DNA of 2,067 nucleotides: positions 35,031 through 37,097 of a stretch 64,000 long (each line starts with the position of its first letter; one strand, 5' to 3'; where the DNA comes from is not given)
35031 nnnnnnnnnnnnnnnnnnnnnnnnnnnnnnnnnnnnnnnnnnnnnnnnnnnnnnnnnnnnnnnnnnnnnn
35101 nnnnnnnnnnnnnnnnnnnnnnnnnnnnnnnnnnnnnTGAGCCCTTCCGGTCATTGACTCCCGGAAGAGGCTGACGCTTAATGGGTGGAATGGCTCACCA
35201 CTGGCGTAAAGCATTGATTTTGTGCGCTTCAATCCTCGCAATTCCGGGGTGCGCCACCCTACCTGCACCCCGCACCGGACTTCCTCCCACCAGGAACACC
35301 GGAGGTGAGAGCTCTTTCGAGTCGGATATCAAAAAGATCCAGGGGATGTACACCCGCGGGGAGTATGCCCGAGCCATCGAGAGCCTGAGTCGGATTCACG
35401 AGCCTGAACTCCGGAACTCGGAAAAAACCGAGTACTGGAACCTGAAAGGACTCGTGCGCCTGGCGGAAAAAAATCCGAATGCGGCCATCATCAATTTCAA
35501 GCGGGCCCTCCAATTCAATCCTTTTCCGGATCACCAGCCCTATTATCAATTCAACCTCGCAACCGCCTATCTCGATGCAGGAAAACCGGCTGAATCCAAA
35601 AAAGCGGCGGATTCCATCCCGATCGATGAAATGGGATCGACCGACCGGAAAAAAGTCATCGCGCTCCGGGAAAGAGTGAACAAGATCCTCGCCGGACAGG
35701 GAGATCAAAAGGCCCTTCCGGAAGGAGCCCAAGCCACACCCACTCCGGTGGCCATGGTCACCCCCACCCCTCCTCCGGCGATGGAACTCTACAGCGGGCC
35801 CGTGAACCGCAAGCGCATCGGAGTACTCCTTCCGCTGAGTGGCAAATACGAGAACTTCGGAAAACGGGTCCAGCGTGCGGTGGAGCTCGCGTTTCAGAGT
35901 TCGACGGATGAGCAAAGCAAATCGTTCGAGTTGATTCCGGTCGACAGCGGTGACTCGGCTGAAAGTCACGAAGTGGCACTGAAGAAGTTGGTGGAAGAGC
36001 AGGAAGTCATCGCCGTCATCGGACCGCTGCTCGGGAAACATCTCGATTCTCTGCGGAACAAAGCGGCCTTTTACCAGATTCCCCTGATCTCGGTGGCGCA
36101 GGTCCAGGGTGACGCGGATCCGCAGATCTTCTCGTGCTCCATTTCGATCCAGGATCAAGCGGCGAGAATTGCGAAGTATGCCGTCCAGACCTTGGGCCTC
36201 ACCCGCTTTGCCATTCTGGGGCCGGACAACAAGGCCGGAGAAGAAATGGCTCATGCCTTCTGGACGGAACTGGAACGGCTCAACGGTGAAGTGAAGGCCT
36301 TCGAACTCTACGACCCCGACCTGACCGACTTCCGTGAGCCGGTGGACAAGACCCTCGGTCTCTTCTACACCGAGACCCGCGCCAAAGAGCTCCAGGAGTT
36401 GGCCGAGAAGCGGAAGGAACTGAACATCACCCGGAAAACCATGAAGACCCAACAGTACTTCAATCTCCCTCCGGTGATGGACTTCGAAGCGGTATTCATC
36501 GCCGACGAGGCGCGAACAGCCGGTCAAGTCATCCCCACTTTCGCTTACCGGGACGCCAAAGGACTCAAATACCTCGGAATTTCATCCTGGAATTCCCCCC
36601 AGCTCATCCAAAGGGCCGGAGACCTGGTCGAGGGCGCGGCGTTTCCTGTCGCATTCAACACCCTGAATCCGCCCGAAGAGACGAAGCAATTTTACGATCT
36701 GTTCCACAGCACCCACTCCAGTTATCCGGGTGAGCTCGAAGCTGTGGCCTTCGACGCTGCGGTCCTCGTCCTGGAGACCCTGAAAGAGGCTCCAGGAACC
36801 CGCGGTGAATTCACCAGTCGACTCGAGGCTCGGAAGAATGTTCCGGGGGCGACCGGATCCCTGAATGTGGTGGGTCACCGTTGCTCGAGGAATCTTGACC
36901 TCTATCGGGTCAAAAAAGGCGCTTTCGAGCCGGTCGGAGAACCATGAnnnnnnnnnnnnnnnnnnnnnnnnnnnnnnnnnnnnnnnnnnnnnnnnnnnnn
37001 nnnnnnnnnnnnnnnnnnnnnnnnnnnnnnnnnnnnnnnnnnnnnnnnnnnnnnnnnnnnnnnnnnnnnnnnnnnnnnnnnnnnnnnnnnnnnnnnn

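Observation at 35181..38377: Eukaryote-type GT22 (Alg9/PIG-B-like, HPDEHYQ motif) mannosyltransferase homologue coupled to an LpoA-like lipoprotein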

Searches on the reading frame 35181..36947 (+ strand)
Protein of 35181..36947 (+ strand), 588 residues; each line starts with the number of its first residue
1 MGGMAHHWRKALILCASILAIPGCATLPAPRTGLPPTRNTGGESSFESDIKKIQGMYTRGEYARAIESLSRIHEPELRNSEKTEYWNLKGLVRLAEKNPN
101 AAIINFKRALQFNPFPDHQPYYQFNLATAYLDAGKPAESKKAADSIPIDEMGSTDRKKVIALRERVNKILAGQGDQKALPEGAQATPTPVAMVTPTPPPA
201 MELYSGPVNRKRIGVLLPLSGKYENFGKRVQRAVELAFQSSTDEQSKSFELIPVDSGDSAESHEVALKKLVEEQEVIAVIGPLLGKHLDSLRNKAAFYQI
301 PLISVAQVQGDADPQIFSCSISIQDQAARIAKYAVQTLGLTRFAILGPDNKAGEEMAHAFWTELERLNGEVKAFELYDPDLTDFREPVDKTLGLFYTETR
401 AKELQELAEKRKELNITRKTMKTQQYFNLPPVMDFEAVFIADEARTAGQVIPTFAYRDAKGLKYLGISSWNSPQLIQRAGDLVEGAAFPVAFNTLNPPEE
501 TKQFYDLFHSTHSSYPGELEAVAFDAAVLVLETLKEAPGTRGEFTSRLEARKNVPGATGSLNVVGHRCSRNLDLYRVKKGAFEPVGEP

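Call 3: search_protein_families(library=pfam, proteins=[window:35181-36947:+], max_evalue=0.1)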
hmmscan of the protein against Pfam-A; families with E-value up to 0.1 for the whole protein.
window:35181-36947:+ (588 aa): 10 families
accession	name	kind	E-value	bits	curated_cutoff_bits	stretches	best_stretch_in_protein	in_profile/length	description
PF13458.12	Peripla_BP_6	-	9.5e-29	101.6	31.7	1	212-580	3-342/343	Periplasmic binding protein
PF04348.19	LppC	-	3.1e-16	59.5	28.8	1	189-530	198-522/563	LppC putative lipoprotein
PF07719.23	TPR_2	-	1.8e-06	28.1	27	1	84-114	2-32/34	Tetratricopeptide repeat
PF01094.35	ANF_receptor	-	6.9e-06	25.8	25.4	1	231-391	3-169/353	Receptor family ligand binding region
PF00515.34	TPR_1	-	1e-05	25.6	27.8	1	84-114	2-32/34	Tetratricopeptide repeat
PF13181.12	TPR_8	-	0.0009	19.7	25.7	0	84-114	2-32/34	Tetratricopeptide repeat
PF14559.12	TPR_19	-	0.015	16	25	0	94-150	2-55/68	Tetratricopeptide repeat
PF13424.12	TPR_12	-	0.033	14.8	30.1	0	86-140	6-65/77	Tetratricopeptide repeat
PF13432.12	TPR_16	-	0.043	14.7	32.7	0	59-114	10-62/65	Tetratricopeptide repeat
PF13433.12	Peripla_BP_5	-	0.059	12.9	27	0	212-365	2-158/363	Periplasmic binding protein domain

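Call 4: search_protein_families(library=ncbifam, proteins=[window:35181-36947:+], max_evalue=0.1)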
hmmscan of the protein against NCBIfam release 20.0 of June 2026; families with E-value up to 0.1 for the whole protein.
window:35181-36947:+ (588 aa): 4 families
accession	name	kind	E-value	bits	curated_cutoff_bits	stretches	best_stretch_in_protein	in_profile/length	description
NF052415.1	T3SS_chap_SctY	equivalog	0.0068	16.9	70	0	59-110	53-104/106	type III secretion apparatus assembly chaperone SctY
TIGR02552.1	LcrH_SycD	equivalog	0.0072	16.1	104.8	1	79-169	48-132/136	SycD/LcrH family type III secretion system chaperone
TIGR02917.1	PEP_TPR_lipo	equivalog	0.01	13.8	312.2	1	93-139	32-246/899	XrtA/PEP-CTERM system TPR-repeat protein PrsT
TIGR03302.1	OM_YfiO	subfamily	0.027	13.9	81.4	0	10-133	3-120/239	outer membrane protein assembly factor BamD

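Call 7: search_solved_structures(query=window:35181-36947:+, max_evalue=0.01, show_alignments=1)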
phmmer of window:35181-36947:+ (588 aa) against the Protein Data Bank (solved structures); distinct sequences matched with E-value up to 0.01: 10.
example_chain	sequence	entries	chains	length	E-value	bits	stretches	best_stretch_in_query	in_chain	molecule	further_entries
3td9_A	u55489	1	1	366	1.9e-14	56.4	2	212-374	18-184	Branched chain amino acid ABC transporter, periplasmic amino acid-binding protein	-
4zpj_A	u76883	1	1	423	4.1e-08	35.5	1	182-372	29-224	Extracellular ligand-binding receptor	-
4gnr_A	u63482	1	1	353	6.9e-08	34.7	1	434-563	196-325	ABC transporter substrate-binding protein-branched chain amino acid transport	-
4ey3_A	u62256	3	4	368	1e-07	34.1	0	436-552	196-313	Twin-arginine translocation pathway signal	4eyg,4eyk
5ere_A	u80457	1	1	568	1.5e-05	27.1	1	213-384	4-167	Extracellular ligand-binding receptor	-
5kcn_A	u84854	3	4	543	3.7e-05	25.7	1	195-406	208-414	Penicillin-binding protein activator LpoA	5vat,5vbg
3ckm_A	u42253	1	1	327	0.00026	22.9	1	212-406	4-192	YRAM (HI1655)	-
4evq_A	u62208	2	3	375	0.001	20.9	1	210-381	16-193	Putative ABC transporter subunit, substrate-binding component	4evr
3hut_A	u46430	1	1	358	0.0015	20.4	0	455-560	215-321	putative branched-chain amino acid ABC transporter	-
4mlc_A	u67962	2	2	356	0.0041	19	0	435-540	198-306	Extracellular ligand-binding receptor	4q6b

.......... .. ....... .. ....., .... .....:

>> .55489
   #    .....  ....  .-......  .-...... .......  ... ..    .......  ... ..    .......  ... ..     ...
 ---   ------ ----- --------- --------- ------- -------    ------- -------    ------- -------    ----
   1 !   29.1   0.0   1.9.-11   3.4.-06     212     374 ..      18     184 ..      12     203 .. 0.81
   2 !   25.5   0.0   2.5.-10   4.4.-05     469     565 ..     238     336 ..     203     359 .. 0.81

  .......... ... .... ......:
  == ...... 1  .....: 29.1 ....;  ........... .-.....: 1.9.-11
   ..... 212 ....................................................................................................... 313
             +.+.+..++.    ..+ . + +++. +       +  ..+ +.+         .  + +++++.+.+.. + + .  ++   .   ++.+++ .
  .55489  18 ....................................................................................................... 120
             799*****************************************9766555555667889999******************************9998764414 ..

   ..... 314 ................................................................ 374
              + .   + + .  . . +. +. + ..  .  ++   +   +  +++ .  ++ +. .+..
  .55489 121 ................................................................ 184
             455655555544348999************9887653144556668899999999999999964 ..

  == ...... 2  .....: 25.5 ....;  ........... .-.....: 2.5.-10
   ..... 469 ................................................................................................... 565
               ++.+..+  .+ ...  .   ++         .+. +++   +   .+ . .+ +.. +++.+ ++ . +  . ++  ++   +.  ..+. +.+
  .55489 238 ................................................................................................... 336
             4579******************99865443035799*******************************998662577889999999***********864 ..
